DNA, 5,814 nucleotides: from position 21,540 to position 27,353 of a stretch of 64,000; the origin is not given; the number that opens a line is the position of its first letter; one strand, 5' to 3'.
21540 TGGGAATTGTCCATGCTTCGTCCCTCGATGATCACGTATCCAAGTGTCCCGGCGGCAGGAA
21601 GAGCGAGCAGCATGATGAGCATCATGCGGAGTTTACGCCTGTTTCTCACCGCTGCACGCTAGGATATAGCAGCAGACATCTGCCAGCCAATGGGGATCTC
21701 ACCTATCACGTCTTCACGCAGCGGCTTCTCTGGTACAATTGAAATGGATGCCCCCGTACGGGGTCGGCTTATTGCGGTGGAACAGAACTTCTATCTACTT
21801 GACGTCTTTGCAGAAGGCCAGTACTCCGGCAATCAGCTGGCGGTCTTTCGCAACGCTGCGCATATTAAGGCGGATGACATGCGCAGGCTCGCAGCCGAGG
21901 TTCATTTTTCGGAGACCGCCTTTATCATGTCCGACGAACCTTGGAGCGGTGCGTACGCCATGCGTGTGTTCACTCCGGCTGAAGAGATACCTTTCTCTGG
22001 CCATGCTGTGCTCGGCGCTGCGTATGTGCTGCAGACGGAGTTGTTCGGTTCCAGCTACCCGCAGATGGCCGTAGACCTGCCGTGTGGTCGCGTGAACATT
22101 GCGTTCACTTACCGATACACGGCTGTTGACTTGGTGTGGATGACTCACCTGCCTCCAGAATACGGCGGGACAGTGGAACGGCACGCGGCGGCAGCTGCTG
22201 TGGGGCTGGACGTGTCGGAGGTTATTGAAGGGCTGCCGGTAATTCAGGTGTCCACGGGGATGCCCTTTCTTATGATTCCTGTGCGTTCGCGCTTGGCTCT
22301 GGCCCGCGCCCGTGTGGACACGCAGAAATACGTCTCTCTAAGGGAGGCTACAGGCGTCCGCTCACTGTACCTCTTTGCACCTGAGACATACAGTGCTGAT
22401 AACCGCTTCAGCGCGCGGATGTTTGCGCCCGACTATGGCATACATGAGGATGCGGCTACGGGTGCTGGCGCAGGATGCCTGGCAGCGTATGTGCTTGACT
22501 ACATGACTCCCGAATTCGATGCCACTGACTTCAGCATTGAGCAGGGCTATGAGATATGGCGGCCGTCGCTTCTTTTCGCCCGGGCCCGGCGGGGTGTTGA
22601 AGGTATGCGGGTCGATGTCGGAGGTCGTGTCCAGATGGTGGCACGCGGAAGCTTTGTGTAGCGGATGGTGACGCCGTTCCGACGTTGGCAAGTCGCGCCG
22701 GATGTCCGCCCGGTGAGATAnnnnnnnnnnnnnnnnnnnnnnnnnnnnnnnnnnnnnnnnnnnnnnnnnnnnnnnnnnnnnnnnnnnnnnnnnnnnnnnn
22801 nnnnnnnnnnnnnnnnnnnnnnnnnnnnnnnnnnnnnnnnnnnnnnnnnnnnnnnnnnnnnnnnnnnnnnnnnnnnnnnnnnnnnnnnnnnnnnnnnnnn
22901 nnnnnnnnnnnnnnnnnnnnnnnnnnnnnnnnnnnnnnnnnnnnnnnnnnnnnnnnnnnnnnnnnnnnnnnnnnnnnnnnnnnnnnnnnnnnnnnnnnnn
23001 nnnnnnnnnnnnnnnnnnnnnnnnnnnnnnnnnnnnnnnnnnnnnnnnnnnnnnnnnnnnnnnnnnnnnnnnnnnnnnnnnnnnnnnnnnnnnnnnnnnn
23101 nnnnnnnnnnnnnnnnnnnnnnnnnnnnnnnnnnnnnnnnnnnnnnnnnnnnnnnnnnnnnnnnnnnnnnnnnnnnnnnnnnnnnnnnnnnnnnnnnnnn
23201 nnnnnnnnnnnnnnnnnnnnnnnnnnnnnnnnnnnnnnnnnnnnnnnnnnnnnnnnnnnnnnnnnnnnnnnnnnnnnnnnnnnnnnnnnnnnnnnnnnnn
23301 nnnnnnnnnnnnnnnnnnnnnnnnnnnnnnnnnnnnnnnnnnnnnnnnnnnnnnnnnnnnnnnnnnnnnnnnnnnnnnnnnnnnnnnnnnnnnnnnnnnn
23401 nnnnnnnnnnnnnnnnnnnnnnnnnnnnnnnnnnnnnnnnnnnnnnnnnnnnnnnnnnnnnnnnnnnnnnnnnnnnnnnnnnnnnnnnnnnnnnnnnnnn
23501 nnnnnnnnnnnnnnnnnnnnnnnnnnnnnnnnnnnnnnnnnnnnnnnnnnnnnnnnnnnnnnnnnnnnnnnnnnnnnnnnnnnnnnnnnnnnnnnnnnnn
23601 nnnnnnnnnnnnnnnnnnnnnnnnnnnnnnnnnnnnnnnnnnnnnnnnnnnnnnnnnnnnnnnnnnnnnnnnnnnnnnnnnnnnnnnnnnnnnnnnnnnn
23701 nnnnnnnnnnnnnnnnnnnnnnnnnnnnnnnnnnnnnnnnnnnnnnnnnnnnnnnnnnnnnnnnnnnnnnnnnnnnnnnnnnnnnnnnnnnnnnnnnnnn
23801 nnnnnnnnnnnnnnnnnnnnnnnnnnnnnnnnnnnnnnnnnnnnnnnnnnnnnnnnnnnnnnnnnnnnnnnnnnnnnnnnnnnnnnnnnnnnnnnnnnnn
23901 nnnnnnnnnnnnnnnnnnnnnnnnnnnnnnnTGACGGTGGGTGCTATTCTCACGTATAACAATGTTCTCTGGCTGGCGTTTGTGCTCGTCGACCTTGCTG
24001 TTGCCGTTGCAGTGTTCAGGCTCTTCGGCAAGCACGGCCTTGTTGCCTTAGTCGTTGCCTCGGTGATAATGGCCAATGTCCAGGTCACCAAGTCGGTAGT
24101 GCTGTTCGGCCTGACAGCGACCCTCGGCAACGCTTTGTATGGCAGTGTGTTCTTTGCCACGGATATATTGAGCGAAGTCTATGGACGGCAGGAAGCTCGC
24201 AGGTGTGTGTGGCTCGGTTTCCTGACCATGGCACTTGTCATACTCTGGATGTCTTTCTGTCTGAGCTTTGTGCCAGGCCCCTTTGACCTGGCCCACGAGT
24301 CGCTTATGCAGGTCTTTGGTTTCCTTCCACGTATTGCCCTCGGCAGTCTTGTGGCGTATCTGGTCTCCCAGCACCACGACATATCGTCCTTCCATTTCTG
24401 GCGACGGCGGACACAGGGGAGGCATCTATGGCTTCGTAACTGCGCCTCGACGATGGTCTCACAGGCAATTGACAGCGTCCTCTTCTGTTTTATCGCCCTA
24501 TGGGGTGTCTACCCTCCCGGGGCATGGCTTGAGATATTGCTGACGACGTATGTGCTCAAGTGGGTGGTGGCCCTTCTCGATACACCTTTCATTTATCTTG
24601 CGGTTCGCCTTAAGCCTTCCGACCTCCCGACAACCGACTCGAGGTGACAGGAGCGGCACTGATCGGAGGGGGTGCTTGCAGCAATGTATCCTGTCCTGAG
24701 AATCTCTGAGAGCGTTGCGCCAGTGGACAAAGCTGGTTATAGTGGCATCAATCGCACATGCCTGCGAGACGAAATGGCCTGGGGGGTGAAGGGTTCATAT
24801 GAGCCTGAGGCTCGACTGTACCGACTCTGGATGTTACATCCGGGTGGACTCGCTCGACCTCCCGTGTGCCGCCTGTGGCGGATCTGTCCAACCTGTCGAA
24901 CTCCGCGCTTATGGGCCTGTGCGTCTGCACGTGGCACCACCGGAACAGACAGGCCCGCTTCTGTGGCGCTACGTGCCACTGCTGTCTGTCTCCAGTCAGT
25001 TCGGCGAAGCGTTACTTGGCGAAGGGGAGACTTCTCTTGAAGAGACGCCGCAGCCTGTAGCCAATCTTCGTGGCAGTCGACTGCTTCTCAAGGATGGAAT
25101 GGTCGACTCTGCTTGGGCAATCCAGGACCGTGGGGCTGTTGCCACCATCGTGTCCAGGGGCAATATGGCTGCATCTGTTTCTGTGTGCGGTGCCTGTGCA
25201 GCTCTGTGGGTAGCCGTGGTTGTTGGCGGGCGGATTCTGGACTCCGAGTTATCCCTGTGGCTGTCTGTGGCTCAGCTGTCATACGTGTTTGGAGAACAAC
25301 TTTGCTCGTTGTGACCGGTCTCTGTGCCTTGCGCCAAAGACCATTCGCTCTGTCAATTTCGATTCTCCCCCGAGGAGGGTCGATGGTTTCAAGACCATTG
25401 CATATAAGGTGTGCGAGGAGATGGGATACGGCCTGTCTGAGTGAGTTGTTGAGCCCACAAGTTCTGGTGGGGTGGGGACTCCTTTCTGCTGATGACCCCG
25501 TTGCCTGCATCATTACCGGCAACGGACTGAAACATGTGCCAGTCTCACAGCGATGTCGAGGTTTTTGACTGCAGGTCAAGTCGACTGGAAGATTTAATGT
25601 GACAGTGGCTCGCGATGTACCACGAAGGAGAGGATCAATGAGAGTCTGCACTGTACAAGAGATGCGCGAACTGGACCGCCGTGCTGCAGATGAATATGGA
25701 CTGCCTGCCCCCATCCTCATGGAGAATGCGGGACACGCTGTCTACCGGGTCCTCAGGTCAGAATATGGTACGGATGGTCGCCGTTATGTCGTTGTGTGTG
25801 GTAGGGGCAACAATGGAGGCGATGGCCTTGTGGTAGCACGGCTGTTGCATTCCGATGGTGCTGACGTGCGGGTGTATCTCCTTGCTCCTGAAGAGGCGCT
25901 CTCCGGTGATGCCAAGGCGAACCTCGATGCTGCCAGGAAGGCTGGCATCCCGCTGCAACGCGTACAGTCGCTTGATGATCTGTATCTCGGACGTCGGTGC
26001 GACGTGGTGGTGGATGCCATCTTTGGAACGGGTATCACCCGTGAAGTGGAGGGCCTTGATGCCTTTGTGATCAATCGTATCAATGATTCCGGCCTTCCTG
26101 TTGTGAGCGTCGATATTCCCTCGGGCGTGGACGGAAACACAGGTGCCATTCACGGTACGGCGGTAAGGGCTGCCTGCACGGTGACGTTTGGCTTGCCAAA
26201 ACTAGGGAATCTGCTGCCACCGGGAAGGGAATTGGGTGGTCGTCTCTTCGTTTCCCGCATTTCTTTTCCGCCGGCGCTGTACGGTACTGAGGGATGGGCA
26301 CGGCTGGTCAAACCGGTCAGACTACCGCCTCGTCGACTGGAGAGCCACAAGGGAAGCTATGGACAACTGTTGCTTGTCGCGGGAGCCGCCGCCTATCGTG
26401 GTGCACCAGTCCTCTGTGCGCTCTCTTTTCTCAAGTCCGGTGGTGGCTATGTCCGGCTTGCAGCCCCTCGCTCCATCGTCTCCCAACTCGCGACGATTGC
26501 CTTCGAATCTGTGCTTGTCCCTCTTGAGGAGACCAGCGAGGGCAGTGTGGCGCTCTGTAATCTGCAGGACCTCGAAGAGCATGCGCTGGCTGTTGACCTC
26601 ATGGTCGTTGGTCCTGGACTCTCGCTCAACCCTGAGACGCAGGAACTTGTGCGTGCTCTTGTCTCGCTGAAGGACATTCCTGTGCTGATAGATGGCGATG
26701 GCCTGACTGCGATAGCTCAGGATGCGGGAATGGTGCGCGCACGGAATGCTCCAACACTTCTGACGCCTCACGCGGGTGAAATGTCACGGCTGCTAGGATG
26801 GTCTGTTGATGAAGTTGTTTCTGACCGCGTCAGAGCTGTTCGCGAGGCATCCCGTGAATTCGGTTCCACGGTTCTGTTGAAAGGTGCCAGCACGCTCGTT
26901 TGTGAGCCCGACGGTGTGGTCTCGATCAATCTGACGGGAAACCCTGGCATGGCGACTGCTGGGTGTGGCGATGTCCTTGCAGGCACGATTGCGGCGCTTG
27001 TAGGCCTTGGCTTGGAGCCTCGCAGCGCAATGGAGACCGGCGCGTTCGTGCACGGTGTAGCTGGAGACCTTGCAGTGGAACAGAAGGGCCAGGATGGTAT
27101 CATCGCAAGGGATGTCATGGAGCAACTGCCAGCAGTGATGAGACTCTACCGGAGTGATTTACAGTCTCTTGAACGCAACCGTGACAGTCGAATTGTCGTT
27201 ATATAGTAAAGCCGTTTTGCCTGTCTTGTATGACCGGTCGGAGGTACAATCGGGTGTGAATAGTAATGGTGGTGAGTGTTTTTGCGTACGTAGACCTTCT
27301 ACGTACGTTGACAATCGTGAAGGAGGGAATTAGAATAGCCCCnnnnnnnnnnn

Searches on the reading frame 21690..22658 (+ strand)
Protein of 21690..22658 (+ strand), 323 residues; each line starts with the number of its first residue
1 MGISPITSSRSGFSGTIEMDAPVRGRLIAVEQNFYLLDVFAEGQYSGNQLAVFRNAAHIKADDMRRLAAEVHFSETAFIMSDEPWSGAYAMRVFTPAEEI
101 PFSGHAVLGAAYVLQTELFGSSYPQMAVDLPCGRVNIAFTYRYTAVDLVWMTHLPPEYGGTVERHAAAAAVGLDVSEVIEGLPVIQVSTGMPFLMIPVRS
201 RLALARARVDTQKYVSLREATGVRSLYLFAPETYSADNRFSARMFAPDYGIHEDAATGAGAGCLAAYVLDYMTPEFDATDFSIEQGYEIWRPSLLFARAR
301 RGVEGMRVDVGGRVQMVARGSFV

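Call 11: search_protein_families(library=pfam, proteins=[window:21690-22658:+], max_evalue=0.01)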
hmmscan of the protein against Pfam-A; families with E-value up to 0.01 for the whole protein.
window:21690-22658:+ (323 aa): 1 family
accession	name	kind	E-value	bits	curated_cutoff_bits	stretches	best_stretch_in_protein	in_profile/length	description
PF02567.21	PhzC-PhzF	-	4.6e-46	158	27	1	37-319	1-280/281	Phenazine biosynthesis-like protein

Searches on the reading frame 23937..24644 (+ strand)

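Call 11: search_protein_families(library=pfam, proteins=[window:23937-24644:+], max_evalue=0.01)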
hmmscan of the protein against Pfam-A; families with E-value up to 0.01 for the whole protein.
window:23937-24644:+ (236 aa): 1 family
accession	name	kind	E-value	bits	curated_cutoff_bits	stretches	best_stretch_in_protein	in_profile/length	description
PF02592.20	Vut_1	-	8.1e-55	185.8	27.2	1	62-222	1-152/152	Putative vitamin uptake transporter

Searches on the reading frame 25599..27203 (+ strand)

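Call 11: search_protein_families(library=pfam, proteins=[window:25599-27203:+], max_evalue=0.01)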
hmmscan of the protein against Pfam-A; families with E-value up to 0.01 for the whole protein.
window:25599-27203:+ (535 aa): 4 families
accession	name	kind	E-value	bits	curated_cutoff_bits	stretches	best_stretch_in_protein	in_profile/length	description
PF03853.21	YjeF_N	-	3.7e-52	177.1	24.9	1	39-203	3-169/169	YjeF-related protein N-terminus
PF01256.23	Carb_kinase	-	1.4e-50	172.5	27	1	257-511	1-241/242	NAD(P)H-hydrate dehydratase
PF08543.17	Phos_pyr_kin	-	0.00057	19.8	27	1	362-481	94-224/246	Phosphomethylpyrimidine kinase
PF02110.20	HK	-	0.0021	17.9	27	1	406-510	136-241/247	Hydroxyethylthiazole kinase family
